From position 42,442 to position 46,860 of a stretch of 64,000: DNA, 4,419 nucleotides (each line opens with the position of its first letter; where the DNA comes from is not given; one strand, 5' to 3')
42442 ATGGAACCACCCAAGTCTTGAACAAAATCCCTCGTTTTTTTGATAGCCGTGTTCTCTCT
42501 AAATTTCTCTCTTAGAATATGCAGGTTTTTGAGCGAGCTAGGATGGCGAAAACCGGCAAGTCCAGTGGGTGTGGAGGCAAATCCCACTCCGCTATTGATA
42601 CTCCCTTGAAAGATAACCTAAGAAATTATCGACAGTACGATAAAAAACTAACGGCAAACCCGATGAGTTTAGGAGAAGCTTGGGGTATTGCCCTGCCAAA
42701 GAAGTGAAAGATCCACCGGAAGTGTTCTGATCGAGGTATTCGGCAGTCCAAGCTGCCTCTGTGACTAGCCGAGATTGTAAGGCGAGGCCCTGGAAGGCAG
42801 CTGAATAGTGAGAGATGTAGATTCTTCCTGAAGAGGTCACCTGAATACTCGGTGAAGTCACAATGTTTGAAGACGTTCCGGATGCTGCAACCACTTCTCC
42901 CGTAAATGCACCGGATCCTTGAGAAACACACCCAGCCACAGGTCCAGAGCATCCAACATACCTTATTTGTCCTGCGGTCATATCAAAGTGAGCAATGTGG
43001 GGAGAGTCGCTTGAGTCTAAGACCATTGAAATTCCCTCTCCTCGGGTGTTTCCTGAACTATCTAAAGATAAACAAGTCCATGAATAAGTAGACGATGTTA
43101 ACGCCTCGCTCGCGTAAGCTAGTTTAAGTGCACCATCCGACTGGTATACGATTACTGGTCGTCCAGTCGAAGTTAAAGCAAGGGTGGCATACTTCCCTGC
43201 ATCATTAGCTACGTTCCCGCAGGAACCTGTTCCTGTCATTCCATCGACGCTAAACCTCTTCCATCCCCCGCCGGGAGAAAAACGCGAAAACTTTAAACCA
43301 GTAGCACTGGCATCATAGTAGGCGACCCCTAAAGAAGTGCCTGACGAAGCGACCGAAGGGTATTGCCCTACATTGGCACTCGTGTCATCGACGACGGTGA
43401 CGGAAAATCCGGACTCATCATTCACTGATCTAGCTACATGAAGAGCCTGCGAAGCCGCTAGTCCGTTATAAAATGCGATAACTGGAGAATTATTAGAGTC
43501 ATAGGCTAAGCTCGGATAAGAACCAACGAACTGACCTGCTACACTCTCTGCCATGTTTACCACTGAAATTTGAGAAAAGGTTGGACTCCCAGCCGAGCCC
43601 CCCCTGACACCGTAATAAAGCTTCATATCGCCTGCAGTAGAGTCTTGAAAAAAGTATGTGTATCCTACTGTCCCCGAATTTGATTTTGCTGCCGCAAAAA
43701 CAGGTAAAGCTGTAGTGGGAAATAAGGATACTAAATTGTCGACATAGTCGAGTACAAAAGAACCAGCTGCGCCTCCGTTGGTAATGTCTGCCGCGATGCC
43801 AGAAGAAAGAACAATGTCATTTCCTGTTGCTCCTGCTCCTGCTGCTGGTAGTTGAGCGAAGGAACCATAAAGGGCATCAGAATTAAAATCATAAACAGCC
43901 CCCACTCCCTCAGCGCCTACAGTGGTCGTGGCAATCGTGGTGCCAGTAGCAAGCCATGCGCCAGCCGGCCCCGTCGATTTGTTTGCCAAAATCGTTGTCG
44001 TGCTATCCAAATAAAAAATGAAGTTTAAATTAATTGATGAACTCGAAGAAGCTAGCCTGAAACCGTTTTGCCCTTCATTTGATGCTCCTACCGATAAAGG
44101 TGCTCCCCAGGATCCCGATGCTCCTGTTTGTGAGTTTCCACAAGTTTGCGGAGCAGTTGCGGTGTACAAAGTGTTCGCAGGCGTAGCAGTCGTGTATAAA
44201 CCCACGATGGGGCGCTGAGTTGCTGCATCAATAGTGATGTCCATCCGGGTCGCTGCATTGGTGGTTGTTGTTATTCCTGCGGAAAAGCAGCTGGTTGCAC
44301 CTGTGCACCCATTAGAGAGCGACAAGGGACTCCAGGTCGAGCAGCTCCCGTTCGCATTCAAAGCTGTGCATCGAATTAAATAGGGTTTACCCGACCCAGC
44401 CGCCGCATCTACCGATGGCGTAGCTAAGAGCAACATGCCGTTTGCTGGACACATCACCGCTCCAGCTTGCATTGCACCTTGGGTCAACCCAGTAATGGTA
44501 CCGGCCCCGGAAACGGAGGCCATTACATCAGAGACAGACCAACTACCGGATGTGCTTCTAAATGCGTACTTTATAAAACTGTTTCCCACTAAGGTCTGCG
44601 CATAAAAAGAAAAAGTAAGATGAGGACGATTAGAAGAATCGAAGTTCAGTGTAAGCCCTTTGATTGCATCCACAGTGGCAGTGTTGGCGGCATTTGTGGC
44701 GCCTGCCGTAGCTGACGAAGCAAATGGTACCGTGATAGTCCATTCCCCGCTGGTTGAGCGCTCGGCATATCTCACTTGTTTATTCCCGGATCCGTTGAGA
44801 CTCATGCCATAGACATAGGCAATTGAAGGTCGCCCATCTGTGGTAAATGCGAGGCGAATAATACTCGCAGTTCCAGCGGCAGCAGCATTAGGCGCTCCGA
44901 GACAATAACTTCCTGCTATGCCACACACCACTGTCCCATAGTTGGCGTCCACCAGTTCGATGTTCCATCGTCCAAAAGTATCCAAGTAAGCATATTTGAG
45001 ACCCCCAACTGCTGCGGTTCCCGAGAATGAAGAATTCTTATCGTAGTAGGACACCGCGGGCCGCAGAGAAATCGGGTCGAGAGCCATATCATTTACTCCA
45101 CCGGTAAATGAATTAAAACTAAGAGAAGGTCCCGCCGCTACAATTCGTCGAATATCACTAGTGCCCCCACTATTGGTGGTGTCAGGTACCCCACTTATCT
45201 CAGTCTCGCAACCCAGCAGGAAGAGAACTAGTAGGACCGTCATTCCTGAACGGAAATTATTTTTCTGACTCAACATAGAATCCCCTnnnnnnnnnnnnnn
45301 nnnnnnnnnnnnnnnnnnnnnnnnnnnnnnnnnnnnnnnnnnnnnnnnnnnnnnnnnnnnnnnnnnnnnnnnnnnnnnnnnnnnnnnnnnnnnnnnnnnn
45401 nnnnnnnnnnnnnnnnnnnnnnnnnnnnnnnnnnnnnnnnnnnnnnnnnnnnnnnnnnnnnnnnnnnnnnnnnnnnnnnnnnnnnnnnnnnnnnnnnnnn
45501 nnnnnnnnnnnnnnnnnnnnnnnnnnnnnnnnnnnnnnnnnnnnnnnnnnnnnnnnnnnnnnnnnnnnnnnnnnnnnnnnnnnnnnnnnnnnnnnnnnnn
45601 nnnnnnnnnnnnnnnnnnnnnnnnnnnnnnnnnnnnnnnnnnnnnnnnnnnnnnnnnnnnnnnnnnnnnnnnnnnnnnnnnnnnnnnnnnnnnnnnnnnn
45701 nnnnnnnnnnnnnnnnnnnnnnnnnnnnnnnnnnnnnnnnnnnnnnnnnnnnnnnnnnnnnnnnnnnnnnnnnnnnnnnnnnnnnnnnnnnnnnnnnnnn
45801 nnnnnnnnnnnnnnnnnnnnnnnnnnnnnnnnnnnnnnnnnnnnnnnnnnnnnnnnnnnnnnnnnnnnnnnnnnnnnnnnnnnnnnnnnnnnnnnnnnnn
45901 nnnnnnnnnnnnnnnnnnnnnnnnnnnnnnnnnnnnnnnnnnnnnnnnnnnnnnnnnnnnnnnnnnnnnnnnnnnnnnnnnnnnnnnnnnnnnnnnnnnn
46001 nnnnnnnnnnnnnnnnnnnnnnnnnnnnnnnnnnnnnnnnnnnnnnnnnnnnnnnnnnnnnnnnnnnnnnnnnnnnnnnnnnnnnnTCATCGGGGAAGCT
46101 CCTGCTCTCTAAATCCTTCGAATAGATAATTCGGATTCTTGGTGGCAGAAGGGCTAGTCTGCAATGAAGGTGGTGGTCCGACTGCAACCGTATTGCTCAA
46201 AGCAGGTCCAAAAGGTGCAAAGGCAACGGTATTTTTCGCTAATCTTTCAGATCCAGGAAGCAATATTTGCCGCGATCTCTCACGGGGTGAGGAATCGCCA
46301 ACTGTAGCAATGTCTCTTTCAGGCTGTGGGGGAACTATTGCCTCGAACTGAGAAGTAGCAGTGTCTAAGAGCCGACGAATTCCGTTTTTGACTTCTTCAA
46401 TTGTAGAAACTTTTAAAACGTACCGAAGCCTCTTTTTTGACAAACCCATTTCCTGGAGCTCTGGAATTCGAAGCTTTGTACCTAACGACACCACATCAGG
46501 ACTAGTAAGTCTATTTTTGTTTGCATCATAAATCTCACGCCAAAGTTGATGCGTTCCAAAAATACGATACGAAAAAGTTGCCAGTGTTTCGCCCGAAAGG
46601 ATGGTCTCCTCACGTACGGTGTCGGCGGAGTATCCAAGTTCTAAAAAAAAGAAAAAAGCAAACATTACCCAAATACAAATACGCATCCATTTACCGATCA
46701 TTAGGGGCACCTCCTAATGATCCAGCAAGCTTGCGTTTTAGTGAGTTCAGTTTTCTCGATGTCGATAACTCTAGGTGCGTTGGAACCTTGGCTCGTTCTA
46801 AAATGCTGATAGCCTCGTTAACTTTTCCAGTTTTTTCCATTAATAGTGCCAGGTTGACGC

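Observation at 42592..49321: Tightly packed five-gene envelope operon on the island: propeller lipoprotein, TPR, LysM, OM beta-barrel and an 894-aa Thr/Ser/Gly-rich surface lipoprotein, a candidate novel surface-assembly or adhesion module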

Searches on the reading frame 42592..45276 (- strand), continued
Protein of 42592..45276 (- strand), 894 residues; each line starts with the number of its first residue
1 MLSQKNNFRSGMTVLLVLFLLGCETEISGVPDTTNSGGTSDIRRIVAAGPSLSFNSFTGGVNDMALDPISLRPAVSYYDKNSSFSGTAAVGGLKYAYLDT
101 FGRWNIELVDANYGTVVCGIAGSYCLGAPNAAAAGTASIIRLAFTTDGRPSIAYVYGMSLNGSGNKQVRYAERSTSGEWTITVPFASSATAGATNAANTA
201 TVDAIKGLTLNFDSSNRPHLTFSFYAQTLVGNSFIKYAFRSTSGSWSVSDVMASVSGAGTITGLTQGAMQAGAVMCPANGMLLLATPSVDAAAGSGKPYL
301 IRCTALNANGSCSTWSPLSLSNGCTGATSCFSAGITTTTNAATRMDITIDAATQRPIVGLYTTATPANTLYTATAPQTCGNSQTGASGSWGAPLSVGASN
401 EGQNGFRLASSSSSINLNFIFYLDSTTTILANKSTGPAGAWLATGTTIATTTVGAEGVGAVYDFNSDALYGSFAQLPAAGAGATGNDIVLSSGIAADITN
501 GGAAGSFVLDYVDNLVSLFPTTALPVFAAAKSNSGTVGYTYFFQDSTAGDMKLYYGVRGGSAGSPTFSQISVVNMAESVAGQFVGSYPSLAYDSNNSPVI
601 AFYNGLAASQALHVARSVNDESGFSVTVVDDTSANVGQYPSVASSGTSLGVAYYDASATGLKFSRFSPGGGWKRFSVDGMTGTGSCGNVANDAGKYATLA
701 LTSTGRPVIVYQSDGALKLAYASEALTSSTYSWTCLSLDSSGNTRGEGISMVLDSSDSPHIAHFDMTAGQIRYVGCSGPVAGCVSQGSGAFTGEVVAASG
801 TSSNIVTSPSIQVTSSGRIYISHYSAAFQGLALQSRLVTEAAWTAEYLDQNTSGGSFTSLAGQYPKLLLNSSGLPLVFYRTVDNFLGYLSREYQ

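Call 68: find_encoding_contigs(protein=P0001, flank=10000, max_places=1)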
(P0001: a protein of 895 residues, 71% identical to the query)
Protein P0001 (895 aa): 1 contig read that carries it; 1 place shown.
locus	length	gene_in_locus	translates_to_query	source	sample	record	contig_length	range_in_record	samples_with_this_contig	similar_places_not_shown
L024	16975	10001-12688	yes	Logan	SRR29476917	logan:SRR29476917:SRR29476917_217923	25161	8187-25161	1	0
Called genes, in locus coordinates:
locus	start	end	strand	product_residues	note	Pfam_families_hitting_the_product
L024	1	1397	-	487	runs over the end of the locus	PF00496:SBP_bac_5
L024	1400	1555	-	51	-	-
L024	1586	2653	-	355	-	PF02624:YcaO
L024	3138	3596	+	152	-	-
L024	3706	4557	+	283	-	-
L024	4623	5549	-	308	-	-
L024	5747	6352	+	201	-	-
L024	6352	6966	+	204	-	-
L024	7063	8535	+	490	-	PF13174:TPR_6 (faint), PF13181:TPR_8 (faint), PF13428:TPR_14 (faint), PF21033:RMD1-3 (faint), PF13432:TPR_16, PF00515:TPR_1 (weak), PF07719:TPR_2 (weak), PF14559:TPR_19, +10 more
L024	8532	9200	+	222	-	PF01476:LysM (weak)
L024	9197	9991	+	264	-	-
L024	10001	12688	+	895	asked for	-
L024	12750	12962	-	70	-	-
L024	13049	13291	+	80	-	PF12844:HTH_19, PF13560:HTH_31, PF01381:HTH_3, PF13443:HTH_26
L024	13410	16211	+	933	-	PF13385:Laminin_G_3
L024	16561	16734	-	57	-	-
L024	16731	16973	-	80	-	?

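Call 69: find_encoding_contigs(protein=P0014, flank=10000, max_places=1)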
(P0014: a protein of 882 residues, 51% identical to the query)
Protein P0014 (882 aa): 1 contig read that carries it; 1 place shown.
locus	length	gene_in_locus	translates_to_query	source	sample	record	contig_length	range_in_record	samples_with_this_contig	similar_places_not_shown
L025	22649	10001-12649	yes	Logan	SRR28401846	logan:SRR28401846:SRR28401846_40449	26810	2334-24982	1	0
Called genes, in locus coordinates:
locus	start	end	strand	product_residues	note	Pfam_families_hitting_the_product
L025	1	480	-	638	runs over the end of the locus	PF00662:Proton_antipo_N, PF00361:Proton_antipo_M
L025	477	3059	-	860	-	PF10070:DabA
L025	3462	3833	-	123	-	-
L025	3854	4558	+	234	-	PF00072:Response_reg, PF00486:Trans_reg_C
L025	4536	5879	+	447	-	PF00672:HAMP, PF00512:HisKA, PF02518:HATPase_c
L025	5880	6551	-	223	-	-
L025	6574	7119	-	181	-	-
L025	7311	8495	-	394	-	-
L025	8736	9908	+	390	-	-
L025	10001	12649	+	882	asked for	-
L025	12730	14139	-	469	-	-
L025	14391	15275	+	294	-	PF00023:Ank (faint), PF12796:Ank_2, PF13857:Ank_5 (faint), PF12796:Ank_2, PF13606:Ank_3 (weak), PF13637:Ank_4 (weak)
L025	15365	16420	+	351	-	-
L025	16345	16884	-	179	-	-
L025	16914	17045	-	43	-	-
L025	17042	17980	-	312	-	-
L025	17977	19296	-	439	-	-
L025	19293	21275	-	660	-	-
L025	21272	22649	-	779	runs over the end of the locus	-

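Call 70: find_encoding_contigs(protein=P0004, flank=10000, max_places=1)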
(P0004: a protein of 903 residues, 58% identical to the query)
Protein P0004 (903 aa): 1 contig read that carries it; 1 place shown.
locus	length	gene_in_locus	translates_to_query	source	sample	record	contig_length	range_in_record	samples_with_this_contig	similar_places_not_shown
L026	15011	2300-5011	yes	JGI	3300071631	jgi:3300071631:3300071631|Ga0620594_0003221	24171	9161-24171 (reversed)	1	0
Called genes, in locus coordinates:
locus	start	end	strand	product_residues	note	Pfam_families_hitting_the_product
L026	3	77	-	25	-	?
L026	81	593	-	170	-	PF00731:AIRC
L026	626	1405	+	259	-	PF03372:Exo_endo_phos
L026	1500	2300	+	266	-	-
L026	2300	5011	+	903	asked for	-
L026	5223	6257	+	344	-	-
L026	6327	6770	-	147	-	PF03091:CutA1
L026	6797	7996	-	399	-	PF01612:DNA_pol_A_exo1, PF00570:HRDC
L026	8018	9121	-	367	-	PF01098:FTSW_RODA_SPOVE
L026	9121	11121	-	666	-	PF03717:PBP_dimer, PF00905:Transpeptidase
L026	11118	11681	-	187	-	-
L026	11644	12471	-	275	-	PF04085:MreC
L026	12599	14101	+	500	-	PF13623:SurA_N_2, PF13624:SurA_N_3, PF13145:Rotamase_2, PF13616:Rotamase_3, PF00639:Rotamase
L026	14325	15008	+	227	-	-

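Call 102: search_protein_families(library=pfam, proteins=[L024:5747-6352:+, L024:6352-6966:+, L007:9272-9853:-, L025:8736-9908:+, L005:9260-9988:+], max_evalue=0.1)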
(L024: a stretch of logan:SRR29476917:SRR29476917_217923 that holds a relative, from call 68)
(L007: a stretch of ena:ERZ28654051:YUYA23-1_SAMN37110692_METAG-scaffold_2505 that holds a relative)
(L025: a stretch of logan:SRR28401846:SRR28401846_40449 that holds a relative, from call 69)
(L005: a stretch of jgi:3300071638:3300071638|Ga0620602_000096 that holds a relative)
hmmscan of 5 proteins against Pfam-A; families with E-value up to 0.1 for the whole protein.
L024:5747-6352:+ (201 aa): 0 families

L024:6352-6966:+ (204 aa): 1 family
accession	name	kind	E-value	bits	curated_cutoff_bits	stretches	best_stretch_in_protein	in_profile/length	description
PF03922.20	OmpW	-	0.062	13.7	24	1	110-166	95-155/195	OmpW family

L007:9272-9853:- (193 aa): 1 family
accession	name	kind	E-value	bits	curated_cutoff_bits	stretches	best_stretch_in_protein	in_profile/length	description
PF02462.21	Opacity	-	0.03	14.8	21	1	91-154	32-93/126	Opacity family porin protein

L025:8736-9908:+ (390 aa): 0 families

L005:9260-9988:+ (242 aa): 0 families

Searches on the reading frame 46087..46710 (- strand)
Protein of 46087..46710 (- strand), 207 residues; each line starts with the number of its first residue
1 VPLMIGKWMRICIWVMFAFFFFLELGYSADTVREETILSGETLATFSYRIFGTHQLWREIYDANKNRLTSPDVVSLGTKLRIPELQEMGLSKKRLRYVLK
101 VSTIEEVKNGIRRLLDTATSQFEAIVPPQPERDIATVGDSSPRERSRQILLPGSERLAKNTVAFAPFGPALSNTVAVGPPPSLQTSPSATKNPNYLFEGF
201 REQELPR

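Call 3: search_protein_families(library=pfam, proteins=[window:46087-46710:-], max_evalue=0.1)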
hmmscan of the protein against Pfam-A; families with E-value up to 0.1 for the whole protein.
window:46087-46710:- (207 aa): 1 family
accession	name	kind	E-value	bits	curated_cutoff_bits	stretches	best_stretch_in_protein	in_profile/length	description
PF01476.26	LysM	-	0.044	14.2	20.9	1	37-83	3-43/43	LysM domain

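Call 4: search_protein_families(library=ncbifam, proteins=[window:46087-46710:-], max_evalue=0.1)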
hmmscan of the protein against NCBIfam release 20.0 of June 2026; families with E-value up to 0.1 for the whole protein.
window:46087-46710:- (207 aa): 2 families
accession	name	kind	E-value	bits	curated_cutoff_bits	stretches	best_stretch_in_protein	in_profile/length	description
NF008399.0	PRK11198.1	equivalog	1.9e-07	31.6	134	1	35-84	98-147/149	peptidoglycan-binding protein LysM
NF033163.1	lipo_LipL71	equivalog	0.0015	17.5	600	1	49-84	425-460/471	lipoprotein LipL71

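Call 63: search_solved_structures(query=window:46087-46710:-, max_evalue=1)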
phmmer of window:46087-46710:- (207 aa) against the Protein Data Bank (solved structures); distinct sequences matched with E-value up to 1: 5.
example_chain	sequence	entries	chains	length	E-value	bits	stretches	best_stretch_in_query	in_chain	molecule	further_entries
7pvc_A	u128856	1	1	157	4.6e-07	33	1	35-86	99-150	Potassium binding protein Kbp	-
7vcm_A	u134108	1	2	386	9.2e-07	32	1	35-87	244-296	Green fluorescent protein,Potassium binding protein Kbp,Green fluorescent protein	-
8zex_A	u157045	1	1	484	7.5e-06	29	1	35-84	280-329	HaloKbp1a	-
7aeb_M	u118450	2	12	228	0.024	17.6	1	27-87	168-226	LysM domain-containing protein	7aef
9gtp_P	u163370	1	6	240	0.27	14.2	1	33-88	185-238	LysM domain-containing protein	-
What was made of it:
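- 46087..46701 (-): C: 204-aa exported LysM protein with a Pro-rich tail (the ORF list gives a GTG start at 46710, 207 aa). LysM at residues 35-86: NCBIfam NF008399 E=1.9e-7, and the Kbp LysM in PDB E=4.6e-7 (calls 4, 63).
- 46459..46608 (-): LysM domain of C. calls 3, 4, 63
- On LysM domain (PF01476): C: Pfam E=0.044 (below cut-off), but NCBIfam NF008399 E=1.9e-7 and the Kbp LysM in PDB E=4.6e-7 (calls 3, 4, 63).
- Checked: C has a LysM domain: NCBIfam NF008399 E=1.9e-7, and the Kbp LysM domain in PDB E=4.6e-7 (calls 4, 63).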
